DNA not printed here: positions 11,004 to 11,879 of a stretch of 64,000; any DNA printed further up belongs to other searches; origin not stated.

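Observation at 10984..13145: AT-rich type II R-M-like cassette inserted at the conserved nadK-recN junction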

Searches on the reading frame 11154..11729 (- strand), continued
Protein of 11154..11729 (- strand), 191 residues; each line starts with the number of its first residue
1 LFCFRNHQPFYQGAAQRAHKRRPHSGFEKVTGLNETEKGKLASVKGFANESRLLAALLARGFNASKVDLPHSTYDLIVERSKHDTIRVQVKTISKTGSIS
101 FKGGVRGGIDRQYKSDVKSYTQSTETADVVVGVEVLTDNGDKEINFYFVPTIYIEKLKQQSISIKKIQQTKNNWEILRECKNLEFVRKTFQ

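Call 59: search_protein_representatives(alignment_id=A1)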
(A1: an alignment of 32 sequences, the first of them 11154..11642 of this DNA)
Query: 32 sequences, 166 profile positions. Proteins with E-value up to 0.001 (for the whole library): 181; up to 1e-10: 72; up to 1e-30: 14. The best 150 are listed.
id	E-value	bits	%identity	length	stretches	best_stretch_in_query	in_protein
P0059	1.8e-77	274.9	-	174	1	1-163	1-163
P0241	1.5e-67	242.6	-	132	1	8-136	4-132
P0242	1.1e-60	220.3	-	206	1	23-162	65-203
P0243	1.3e-60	220.1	-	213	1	7-163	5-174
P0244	4.5e-46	172.8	-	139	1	56-161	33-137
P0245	6.9e-46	172.2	-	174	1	7-162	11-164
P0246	3.4e-43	163.4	-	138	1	36-160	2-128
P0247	1.3e-41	158.3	-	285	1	17-162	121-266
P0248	1.5e-40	154.8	-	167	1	4-162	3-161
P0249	1.0e-37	145.6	-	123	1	4-95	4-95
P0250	1.1e-37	145.4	-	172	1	1-162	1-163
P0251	1.7e-36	141.6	-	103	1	62-162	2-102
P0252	5.6e-36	139.9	-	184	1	7-164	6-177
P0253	2.4e-35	137.9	-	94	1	5-88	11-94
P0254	2.2e-29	118.5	-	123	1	5-122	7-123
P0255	8.4e-29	116.6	-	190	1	4-163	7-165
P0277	4.6e-19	84.9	-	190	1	10-162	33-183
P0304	1.3e-11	60.7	-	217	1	7-150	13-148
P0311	7.5e-11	58.2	-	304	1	13-150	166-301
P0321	5.0e-10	55.5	-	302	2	8-151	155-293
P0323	8.8e-10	54.7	-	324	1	12-154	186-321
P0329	2.4e-09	53.3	-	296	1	12-154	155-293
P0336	2.2e-08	50.2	-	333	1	17-150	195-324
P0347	9.9e-08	48.0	-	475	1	7-152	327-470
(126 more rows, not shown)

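Call 60: search_protein_families(library=pfam, proteins=[P0311, P0321, P0323, P0329, P0336, P0347, P0245, P0255, P0277, P0304], max_evalue=0.01)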
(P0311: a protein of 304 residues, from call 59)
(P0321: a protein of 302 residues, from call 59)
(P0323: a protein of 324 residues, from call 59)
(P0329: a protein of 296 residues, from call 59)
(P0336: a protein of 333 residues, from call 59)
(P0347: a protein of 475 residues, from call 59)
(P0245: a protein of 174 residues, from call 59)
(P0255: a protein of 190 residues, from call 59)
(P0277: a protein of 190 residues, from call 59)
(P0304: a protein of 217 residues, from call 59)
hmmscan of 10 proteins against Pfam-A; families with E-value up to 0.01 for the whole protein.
P0311 (304 aa): 0 families

P0321 (302 aa): 1 family
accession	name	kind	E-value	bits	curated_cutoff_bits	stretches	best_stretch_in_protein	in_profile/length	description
PF11645.14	PDDEXK_5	-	5.5e-07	30.1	26.1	1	163-270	6-112/138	PD-(D/E)XK endonuclease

P0323 (324 aa): 1 family
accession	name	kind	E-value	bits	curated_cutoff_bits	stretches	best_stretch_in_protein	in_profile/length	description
PF11645.14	PDDEXK_5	-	6.5e-07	29.9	26.1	1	189-298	5-113/138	PD-(D/E)XK endonuclease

P0329 (296 aa): 1 family
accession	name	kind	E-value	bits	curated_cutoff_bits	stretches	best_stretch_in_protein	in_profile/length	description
PF11645.14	PDDEXK_5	-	3e-07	31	26.1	1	159-273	6-117/138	PD-(D/E)XK endonuclease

P0336 (333 aa): 1 family
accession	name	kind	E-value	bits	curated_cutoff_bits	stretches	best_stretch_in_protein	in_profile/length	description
PF11645.14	PDDEXK_5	-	3e-05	24.5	26.1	1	193-297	5-108/138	PD-(D/E)XK endonuclease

P0347 (475 aa): 1 family
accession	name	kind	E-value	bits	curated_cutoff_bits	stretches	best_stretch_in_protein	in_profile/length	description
PF11645.14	PDDEXK_5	-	2.5e-06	28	26.1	1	333-453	3-125/138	PD-(D/E)XK endonuclease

P0245 (174 aa): 1 family
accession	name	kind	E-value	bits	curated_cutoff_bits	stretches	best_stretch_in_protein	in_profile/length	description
PF11645.14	PDDEXK_5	-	4e-08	33.8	26.1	1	20-128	6-108/138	PD-(D/E)XK endonuclease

P0255 (190 aa): 0 families

P0277 (190 aa): 0 families

P0304 (217 aa): 1 family
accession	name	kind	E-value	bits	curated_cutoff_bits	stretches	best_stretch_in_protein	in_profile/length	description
PF11645.14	PDDEXK_5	-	7.6e-08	32.9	26.1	1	22-124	6-108/138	PD-(D/E)XK endonuclease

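Call 73: search_dna_similar(query=window:11154-11642:-, collection=plasmids, mode=protein, max_evalue=0.001, max_rows=15)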
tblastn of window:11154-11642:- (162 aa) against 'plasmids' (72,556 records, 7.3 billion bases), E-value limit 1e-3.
No match.

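Call 74: search_dna_similar(query=window:11154-11642:-, collection=phages, mode=protein, max_evalue=0.001, max_rows=15)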
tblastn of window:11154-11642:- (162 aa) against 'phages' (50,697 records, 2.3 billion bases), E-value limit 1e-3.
No match.

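Call 78: search_protein_families(library=pfam, proteins=[L019:1501-2781:-, L019:3189-3494:-, L019:3530-4411:-, L019:4953-5483:+, L019:5869-6984:-], max_evalue=0.01)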
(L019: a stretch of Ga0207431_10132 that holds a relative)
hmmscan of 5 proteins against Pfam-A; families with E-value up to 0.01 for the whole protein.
L019:1501-2781:- (426 aa): 1 family
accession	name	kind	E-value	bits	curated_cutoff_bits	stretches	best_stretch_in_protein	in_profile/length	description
PF01555.25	N6_N4_Mtase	-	3e-06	27.8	26.7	1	38-96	148-206/221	DNA methylase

L019:3189-3494:- (101 aa): 1 family
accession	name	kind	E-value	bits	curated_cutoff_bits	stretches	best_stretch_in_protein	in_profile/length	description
PF02371.22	Transposase_20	-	1.4e-11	45.1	21.3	1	2-54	36-87/87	Transposase IS116/IS110/IS902 family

L019:3530-4411:- (293 aa): 1 family
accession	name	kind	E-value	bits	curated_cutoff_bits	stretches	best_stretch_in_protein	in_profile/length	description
PF01548.23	DEDD_Tnp_IS110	-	7e-41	140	29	1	5-160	2-155/155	Transposase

L019:4953-5483:+ (176 aa): 0 families

L019:5869-6984:- (371 aa): 3 families
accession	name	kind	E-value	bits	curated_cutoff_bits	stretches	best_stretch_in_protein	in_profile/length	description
PF12696.13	TraG-D_C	-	8.4e-10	39.1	22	1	172-275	4-105/126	TraM recognition site of TraD and TraG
PF10412.15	TrwB_AAD_bind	-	6.7e-08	32.2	20.5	1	155-302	233-377/387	Type IV secretion-system coupling protein DNA-binding domain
PF02534.20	T4SS-DNA_transf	-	0.008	15.5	20.1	0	122-258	256-394/468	Type IV secretory system Conjugative DNA transfer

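Call 95: search_protein_families(library=pfam, proteins=[L035:46-471:+, L035:443-781:+, L035:753-1124:+, L035:1341-1757:+], max_evalue=0.01)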
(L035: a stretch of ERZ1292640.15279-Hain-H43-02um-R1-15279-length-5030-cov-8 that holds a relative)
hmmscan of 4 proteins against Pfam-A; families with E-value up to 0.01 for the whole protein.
L035:46-471:+ (141 aa): 4 families
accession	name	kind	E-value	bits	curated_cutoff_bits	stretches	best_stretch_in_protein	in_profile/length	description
PF00534.26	Glycos_transf_1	-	1.6e-25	90.1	26.4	1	1-118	52-169/172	Glycosyl transferases group 1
PF13692.12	Glyco_trans_1_4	-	1.1e-18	68.3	27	1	1-107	38-142/142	Glycosyl transferases group 1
PF13524.12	Glyco_trans_1_2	-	0.0007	20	25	1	52-135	61-142/144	Glycosyl transferase-like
PF20706.3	GT4-conflict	-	0.00083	18.9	26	1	43-86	283-326/385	Family 4 Glycosyltransferase in conflict systems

L035:443-781:+ (112 aa): 0 families

L035:753-1124:+ (123 aa): 2 families
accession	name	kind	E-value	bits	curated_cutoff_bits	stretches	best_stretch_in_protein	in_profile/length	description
PF06160.17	EzrA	-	0.0066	15.2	39.6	1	38-116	78-156/557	Septation ring formation regulator, EzrA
PF21552.3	TFC3_eWH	-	0.0081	16.7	27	0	26-76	10-60/91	Transcription factor tau 138 kDa subunit, extended winged helix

L035:1341-1757:+ (138 aa): 0 families

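Call 96: search_protein_families(library=phrogs, proteins=[window:11154-11642:-], max_evalue=0.01)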
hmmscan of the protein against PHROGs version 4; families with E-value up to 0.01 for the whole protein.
window:11154-11642:- (162 aa): 1 family
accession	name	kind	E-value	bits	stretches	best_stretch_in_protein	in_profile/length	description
phrog_5018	-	unknown function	2.4e-09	38.5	1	15-91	6-85/134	-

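Call 98: list_cluster_members(proteins=[P0001, P0121, P0057, P0103])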
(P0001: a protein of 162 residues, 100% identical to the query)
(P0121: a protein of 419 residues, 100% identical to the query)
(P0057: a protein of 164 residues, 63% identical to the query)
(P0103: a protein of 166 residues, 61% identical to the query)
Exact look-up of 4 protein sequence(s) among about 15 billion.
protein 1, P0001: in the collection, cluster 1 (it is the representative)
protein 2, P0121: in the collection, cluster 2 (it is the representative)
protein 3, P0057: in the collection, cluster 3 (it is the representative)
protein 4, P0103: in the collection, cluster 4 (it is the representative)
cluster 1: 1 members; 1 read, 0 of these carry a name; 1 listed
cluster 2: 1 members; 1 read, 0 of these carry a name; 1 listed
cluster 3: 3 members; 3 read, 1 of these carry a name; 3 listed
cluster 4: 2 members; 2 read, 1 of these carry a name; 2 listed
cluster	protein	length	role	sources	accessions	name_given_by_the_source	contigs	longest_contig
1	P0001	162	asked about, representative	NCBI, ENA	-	-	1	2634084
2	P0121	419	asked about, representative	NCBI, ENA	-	-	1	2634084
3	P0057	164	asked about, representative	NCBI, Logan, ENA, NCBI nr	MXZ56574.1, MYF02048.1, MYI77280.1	MAG: hypothetical protein F4227_03470 [Gammaproteobacteria bacterium] | hypothetical protein [Gammaproteobacteria bacterium]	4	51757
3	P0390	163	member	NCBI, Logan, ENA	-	-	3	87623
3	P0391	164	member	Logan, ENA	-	-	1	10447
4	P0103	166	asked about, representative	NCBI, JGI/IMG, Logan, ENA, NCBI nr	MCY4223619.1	MAG: hypothetical protein OXF06_02175 [Bacteroidetes bacterium] | hypothetical protein [Bacteroidota bacterium]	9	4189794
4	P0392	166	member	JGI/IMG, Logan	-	-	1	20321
